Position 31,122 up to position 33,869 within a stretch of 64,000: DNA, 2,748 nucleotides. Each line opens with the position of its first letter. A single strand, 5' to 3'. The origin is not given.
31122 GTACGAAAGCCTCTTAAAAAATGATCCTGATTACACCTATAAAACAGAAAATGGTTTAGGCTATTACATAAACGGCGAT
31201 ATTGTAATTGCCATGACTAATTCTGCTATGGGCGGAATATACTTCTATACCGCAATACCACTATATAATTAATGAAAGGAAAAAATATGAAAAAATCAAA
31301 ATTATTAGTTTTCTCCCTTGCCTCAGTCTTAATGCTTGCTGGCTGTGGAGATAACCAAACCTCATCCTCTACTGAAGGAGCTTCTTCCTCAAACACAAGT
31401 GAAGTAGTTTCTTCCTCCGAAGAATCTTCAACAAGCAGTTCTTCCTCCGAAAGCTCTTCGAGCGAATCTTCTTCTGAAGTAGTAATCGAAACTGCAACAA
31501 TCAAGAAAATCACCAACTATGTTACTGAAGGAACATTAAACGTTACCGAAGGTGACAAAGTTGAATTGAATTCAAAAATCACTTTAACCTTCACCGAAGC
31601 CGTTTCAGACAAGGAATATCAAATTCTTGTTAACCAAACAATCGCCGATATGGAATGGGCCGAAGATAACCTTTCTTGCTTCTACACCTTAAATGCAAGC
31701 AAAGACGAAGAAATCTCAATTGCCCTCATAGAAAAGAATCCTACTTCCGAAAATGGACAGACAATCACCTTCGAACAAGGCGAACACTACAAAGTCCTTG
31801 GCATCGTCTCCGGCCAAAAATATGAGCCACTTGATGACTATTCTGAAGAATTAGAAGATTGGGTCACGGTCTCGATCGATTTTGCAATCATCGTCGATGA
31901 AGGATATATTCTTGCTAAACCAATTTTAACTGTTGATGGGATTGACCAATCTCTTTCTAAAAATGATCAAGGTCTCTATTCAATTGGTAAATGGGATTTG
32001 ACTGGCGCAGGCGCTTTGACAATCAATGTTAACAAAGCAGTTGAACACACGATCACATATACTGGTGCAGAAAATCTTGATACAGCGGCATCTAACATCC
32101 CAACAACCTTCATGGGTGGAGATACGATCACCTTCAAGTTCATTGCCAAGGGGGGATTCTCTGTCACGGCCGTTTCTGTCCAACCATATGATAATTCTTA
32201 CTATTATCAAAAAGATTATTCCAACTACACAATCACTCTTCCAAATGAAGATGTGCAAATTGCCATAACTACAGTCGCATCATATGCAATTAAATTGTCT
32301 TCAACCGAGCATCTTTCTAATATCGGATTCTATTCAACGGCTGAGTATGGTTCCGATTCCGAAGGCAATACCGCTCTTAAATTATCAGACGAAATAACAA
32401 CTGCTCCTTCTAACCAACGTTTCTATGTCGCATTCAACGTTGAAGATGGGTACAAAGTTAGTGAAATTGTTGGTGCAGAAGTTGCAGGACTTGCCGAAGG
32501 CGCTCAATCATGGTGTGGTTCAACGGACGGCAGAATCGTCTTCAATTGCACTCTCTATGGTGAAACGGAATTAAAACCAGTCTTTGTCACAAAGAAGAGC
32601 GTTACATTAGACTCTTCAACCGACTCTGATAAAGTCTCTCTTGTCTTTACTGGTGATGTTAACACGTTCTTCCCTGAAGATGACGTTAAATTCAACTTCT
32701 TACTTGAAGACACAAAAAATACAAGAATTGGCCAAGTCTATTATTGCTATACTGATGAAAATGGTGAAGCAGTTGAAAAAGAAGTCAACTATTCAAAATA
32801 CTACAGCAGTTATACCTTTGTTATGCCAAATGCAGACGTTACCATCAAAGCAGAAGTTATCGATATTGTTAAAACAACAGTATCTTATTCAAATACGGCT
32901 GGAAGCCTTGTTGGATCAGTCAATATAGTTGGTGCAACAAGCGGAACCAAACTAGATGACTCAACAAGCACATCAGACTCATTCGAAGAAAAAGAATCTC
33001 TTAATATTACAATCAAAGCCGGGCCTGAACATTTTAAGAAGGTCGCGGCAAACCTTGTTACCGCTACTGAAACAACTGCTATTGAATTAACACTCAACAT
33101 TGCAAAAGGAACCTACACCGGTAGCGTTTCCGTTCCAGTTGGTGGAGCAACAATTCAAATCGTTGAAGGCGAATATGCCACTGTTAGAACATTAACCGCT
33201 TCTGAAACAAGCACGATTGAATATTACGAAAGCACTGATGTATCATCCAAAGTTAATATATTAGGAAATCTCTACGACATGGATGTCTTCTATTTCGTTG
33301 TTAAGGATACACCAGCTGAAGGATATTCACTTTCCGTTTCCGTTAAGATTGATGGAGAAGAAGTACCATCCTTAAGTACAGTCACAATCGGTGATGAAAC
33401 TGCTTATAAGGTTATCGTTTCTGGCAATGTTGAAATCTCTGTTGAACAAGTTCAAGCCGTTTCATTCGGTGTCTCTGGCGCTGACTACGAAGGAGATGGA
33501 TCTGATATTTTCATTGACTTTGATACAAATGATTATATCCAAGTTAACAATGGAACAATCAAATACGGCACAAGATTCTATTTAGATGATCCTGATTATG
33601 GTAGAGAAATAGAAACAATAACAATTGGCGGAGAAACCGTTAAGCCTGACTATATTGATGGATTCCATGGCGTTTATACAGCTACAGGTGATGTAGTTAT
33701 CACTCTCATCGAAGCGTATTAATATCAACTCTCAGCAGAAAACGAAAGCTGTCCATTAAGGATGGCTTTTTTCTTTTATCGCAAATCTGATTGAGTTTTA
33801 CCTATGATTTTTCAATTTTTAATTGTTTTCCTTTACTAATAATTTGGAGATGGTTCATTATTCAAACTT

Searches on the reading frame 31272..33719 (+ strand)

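Call 8: search_protein_families(library=pfam, proteins=[window:31272-33719:+], max_evalue=1)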
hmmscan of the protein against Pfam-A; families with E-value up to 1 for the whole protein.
window:31272-33719:+ (816 aa): 2 families
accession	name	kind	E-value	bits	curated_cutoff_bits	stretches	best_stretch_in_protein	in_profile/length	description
PF17116.11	T9SS_plug_1st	-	0.023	15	23.9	1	301-333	68-100/126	Type 9 secretion system plug protein 1st domain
PF05899.18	Cupin_3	-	0.64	10.2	23.5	0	617-647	34-65/74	EutQ-like cupin domain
